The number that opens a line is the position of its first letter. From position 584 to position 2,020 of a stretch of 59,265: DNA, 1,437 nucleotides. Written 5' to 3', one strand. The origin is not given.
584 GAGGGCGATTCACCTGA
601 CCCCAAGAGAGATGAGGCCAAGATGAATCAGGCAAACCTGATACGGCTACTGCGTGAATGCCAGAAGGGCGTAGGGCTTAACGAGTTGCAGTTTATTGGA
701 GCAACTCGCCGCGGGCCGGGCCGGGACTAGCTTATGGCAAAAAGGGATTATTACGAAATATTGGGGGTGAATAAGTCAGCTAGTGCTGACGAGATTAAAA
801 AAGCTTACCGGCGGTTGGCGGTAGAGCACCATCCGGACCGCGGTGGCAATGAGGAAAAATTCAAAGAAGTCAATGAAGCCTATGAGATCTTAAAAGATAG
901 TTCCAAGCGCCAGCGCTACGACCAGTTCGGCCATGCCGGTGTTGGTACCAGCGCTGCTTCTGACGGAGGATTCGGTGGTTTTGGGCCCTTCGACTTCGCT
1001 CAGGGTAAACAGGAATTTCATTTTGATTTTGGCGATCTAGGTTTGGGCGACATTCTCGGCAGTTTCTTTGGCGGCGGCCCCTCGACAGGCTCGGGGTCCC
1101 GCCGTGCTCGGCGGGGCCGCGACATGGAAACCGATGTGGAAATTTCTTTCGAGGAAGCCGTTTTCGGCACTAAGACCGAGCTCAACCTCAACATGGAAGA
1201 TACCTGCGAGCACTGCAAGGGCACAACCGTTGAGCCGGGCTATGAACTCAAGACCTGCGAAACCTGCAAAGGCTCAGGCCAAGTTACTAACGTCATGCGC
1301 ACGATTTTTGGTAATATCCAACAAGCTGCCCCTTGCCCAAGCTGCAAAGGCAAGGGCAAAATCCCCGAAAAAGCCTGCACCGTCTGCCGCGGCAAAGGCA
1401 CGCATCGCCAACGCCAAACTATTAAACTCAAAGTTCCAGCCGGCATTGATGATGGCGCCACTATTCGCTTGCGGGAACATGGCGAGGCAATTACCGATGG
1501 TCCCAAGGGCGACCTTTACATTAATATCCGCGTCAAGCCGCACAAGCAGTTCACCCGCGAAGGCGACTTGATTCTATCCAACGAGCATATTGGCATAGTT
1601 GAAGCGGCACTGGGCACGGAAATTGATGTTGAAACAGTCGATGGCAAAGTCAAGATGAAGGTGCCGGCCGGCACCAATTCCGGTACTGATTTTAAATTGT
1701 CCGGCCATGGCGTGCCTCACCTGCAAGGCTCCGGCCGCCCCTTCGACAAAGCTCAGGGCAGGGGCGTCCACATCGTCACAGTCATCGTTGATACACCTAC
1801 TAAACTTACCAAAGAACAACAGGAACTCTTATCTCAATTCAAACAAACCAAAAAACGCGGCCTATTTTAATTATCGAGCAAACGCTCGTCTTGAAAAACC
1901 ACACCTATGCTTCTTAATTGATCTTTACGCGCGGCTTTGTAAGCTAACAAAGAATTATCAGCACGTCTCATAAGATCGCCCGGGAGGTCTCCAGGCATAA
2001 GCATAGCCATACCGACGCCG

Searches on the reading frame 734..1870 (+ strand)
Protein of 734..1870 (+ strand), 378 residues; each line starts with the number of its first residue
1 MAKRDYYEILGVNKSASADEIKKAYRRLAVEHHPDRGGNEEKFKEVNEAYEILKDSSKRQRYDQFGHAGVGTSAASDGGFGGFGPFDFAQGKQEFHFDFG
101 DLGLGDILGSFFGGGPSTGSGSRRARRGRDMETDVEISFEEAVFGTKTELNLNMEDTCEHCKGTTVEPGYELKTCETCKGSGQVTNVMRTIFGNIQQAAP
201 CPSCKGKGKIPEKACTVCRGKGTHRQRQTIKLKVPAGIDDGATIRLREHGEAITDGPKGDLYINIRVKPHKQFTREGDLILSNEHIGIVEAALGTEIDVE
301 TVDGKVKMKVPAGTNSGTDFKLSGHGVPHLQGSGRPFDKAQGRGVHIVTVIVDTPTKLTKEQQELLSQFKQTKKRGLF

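Call 61: find_encoding_contigs(protein=window:734-1870:+, flank=10000, max_places=3)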
Protein window:734-1870:+ (378 aa): 7 contigs read that carry it; 3 places shown.
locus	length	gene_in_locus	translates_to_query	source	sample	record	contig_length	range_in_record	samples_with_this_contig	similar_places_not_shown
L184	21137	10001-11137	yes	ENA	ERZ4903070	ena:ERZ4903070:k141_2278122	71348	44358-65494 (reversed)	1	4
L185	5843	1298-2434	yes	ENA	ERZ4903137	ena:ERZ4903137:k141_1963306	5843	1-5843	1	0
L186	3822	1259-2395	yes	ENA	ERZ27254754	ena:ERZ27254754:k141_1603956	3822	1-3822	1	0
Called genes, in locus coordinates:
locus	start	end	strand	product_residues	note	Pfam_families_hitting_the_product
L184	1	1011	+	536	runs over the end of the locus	PF03023:MurJ, PF01554:MatE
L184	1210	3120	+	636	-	PF00009:GTP_EFTU, PF03144:GTP_EFTU_D2, PF00679:EFG_C, PF06421:LepA_C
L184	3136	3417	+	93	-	-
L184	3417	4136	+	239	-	PF00625:Guanylate_kin (faint)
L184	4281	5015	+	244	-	PF00625:Guanylate_kin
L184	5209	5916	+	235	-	PF01628:HrcA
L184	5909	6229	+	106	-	-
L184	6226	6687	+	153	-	PF01025:GrpE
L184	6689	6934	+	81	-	-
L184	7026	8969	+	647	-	PF00012:HSP70, PF06723:MreB_Mbl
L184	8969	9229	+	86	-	-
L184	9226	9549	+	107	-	PF03091:CutA1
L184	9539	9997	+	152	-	-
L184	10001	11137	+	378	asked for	PF00226:DnaJ, PF01556:DnaJ_C, PF00684:DnaJ_CXXCXGXG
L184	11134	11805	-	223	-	PF00990:GGDEF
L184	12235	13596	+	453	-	PF02655:ATP-grasp_3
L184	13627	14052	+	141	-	PF05618:RimB-like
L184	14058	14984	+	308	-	PF18030:Rimk_N, PF14397:ATPgrasp_ST (faint), PF02655:ATP-grasp_3, PF08443:RimK, PF02955:GSH-S_ATP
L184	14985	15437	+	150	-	PF02643:DUF192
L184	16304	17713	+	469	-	PF03772:Competence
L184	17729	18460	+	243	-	PF20772:TACO1_YebC_N, PF01709:Transcrip_reg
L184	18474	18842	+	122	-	-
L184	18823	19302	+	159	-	PF02075:RuvC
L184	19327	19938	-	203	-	PF01797:Y1_Tnp (weak)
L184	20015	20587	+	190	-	PF01330:RuvA_N, PF00633:HHH (faint), PF14520:HHH_5, PF07499:RuvA_C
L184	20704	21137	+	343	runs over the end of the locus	PF00988:CPSase_sm_chain, PF00117:GATase, PF07722:Peptidase_C26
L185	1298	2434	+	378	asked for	PF00226:DnaJ, PF01556:DnaJ_C, PF00684:DnaJ_CXXCXGXG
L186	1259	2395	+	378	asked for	PF00226:DnaJ, PF01556:DnaJ_C, PF00684:DnaJ_CXXCXGXG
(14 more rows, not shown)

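Call 71: find_homologous_proteins(query=L184:1219-1980:+, max_evalue=1e-20)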
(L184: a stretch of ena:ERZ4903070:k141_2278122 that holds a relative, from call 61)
Query L184:1219-1980:+ (254 aa): 8000 proteins with E <= 1e-20 among 8000 candidates; the best 120 are listed.
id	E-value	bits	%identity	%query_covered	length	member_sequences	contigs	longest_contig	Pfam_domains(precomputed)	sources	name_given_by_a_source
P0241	3.1e-110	386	72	100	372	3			PF00009.34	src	-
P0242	3.1e-107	376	71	100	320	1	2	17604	PF00009.34,PF03144.32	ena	-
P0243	3.4e-104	366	69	100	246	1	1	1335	PF01926.30,PF00009.34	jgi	-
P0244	2.9e-102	359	68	100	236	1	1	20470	PF01926.30,PF00009.34,PF00071.29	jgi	jgi:GTP-binding protein LepA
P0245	1.3e-101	357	68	100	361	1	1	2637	PF00009.34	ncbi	ncbi:MAG: GTP-binding protein, partial [Patescibacteria group bacterium]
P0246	1.3e-100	354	68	100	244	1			PF01926.30,PF00009.34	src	-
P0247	1.9e-100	354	68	98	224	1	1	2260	PF01926.30,PF00009.34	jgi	jgi:GTP-binding protein LepA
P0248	3.1e-100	353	67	100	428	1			PF01926.30,PF00009.34,PF03144.32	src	-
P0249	1.8e-99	350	66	100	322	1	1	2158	PF01926.30,PF09439.17,PF00009.34,PF03144.32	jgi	jgi:GTP-binding protein LepA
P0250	5.3e-99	349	67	100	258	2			PF01926.30,PF00009.34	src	-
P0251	6.1e-99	349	66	98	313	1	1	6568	PF00009.34,PF03144.32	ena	-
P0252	8.3e-99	348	66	98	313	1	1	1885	PF00009.34,PF03144.32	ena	-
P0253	8.8e-99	348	64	100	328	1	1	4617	PF00009.34,PF03144.32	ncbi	-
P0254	9.2e-99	348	67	100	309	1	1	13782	PF00009.34,PF03144.32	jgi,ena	-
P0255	1.2e-98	348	64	100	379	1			PF01926.30,PF00009.34,PF03144.32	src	-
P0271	6.2e-98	345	64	98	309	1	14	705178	PF00009.34,PF03144.32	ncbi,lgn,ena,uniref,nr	ncbi:GTP-binding protein LepA [Candidatus Nanosynbacter lyticus]|uniref:GTP-binding protein LepA n=1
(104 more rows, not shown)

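Call 73: find_encoding_contigs(protein=P0271, flank=200, max_places=1)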
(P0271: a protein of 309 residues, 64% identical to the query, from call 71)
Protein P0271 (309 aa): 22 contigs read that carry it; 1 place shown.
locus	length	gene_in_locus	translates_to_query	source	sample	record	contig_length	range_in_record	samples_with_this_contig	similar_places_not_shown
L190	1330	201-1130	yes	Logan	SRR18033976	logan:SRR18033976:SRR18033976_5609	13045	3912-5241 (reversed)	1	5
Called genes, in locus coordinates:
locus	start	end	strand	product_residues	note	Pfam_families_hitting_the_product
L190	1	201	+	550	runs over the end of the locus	PF03023:MurJ, PF01554:MatE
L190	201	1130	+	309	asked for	PF00009:GTP_EFTU, PF03144:GTP_EFTU_D2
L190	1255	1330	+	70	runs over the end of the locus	PF03819:MazG, PF08761:dUTPase_2 (faint)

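Call 74: find_encoding_contigs(protein=P0242, flank=8000, max_places=1)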
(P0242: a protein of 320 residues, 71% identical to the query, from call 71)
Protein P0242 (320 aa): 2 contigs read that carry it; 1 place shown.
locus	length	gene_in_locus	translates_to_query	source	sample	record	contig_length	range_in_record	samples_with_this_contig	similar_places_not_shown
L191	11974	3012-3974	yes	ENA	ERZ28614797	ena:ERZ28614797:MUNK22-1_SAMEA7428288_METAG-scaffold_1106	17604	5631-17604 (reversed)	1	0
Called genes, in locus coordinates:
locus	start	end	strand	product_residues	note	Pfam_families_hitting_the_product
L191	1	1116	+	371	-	?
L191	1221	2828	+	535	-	PF03023:MurJ, PF01554:MatE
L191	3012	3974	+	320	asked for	PF00009:GTP_EFTU, PF03144:GTP_EFTU_D2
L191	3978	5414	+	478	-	PF04326:SLFN_AlbA_2, PF13749:HATPase_c_4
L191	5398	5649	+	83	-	-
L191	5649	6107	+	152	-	-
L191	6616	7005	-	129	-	-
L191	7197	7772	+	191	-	PF00406:ADK (weak), PF02224:Cytidylate_kin (weak), PF13189:Cytidylate_kin2, PF13207:AAA_17, PF13238:AAA_18, PF13671:AAA_33 (weak)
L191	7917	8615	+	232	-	PF03444:WHD_HrcA (weak), PF01628:HrcA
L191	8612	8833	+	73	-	-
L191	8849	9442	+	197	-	PF01025:GrpE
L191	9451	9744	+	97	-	-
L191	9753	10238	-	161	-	PF00293:NUDIX (weak)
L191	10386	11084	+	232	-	-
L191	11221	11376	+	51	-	-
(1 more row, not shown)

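Call 75: find_encoding_contigs(protein=P0245, flank=200, max_places=1)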
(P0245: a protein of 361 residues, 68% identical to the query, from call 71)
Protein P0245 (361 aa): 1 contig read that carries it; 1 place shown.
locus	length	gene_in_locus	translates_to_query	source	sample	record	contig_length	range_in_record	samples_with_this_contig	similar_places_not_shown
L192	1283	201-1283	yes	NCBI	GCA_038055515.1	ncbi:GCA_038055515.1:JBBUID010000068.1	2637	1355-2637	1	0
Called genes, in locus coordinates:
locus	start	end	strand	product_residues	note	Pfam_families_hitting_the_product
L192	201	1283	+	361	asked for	PF00009:GTP_EFTU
